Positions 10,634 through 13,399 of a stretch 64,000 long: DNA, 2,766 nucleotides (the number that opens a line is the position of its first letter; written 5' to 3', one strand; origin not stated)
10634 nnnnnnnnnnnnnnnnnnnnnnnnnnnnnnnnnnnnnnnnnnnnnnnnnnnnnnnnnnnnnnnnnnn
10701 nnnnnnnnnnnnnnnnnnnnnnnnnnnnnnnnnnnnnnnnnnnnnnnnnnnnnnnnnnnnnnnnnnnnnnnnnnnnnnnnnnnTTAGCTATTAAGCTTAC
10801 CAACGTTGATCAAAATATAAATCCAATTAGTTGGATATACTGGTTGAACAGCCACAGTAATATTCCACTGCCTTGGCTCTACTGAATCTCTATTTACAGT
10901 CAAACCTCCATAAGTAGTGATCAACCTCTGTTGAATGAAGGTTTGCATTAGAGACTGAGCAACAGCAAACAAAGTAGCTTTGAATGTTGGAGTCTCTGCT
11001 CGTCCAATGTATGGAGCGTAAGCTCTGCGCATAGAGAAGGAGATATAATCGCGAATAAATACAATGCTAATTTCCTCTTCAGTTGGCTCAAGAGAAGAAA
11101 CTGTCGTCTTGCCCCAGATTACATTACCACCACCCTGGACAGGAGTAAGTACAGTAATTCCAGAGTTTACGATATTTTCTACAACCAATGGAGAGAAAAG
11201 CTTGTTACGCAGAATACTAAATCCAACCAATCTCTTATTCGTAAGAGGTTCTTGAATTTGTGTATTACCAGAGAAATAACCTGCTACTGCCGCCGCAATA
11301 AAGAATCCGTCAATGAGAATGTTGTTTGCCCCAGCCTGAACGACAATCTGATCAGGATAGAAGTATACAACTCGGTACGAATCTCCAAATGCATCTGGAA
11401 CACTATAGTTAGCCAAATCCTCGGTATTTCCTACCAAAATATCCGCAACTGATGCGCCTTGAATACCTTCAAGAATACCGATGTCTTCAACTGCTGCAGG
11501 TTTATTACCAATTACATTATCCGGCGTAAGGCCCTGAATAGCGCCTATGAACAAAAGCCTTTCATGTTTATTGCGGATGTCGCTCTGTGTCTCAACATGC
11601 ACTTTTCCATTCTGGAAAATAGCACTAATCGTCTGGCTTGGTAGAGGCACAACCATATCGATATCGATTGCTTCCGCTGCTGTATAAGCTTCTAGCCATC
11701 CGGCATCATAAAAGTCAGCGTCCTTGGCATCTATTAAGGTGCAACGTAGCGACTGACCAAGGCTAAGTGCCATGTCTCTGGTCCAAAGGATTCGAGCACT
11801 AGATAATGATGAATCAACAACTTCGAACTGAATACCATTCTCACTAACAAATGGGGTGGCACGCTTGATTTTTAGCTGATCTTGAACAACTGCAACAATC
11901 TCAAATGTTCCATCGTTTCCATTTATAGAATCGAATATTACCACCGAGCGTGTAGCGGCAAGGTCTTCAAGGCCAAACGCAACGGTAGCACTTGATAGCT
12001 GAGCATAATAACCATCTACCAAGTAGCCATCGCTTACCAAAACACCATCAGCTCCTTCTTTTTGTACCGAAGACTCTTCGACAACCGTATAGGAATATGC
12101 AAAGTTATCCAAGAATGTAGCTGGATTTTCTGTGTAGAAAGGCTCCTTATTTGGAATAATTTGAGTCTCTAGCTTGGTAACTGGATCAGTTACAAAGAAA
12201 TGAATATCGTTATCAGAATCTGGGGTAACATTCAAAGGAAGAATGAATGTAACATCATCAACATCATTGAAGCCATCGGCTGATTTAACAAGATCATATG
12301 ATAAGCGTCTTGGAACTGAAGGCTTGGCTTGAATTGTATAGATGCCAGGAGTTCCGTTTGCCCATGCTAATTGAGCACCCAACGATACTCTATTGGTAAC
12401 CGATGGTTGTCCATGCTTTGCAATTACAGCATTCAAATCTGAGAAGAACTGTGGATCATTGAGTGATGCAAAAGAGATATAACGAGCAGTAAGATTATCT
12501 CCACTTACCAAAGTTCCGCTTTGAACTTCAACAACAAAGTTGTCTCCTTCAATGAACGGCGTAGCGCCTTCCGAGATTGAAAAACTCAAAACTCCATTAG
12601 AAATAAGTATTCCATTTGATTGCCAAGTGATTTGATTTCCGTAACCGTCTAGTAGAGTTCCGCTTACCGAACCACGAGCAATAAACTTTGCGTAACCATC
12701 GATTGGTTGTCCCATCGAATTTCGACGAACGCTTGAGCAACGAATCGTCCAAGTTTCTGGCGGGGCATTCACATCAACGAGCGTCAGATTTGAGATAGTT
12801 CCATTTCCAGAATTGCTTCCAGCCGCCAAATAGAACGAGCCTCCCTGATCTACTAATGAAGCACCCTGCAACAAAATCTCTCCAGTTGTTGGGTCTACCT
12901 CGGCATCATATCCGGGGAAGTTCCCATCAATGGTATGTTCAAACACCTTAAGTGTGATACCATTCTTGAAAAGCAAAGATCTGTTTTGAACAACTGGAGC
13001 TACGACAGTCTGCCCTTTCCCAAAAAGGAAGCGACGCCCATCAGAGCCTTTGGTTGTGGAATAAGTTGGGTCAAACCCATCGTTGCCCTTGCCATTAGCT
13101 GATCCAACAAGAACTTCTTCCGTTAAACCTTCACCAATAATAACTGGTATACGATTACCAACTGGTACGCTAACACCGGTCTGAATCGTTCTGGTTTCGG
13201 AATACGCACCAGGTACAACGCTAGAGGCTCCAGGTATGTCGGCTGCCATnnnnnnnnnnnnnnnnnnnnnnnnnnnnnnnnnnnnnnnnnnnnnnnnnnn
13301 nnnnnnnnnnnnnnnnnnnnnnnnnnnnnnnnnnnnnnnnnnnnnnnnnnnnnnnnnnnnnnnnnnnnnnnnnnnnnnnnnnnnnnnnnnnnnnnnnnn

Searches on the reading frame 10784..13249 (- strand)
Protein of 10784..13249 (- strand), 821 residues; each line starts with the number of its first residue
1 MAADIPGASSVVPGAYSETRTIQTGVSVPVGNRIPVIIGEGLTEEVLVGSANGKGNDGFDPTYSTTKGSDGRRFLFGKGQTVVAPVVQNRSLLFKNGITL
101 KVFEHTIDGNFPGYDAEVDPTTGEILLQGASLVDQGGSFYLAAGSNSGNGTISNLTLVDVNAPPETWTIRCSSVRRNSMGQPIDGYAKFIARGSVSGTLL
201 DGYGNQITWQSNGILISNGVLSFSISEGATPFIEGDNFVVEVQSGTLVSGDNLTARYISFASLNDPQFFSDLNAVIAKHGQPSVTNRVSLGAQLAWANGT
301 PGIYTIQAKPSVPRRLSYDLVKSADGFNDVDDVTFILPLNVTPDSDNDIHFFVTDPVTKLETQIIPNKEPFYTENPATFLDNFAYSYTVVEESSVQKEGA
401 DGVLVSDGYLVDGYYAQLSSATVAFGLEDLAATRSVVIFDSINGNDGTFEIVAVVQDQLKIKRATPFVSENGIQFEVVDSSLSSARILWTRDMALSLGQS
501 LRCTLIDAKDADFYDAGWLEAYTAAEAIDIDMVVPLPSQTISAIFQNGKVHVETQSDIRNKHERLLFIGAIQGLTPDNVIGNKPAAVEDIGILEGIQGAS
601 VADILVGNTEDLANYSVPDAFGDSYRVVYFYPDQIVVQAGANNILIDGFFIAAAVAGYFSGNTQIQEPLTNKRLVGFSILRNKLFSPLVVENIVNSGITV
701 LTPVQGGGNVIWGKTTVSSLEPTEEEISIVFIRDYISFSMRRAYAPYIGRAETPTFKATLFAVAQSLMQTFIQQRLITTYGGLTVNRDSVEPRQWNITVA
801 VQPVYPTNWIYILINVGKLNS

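Call 12: search_protein_families(library=phrogs, proteins=[window:10784-13249:-], max_evalue=0.001)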
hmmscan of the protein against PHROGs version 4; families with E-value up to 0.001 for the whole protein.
window:10784-13249:- (821 aa): 1 family
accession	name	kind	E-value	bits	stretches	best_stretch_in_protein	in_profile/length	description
phrog_2839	-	tail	7.1e-09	35.6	1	628-813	374-561/581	tail sheath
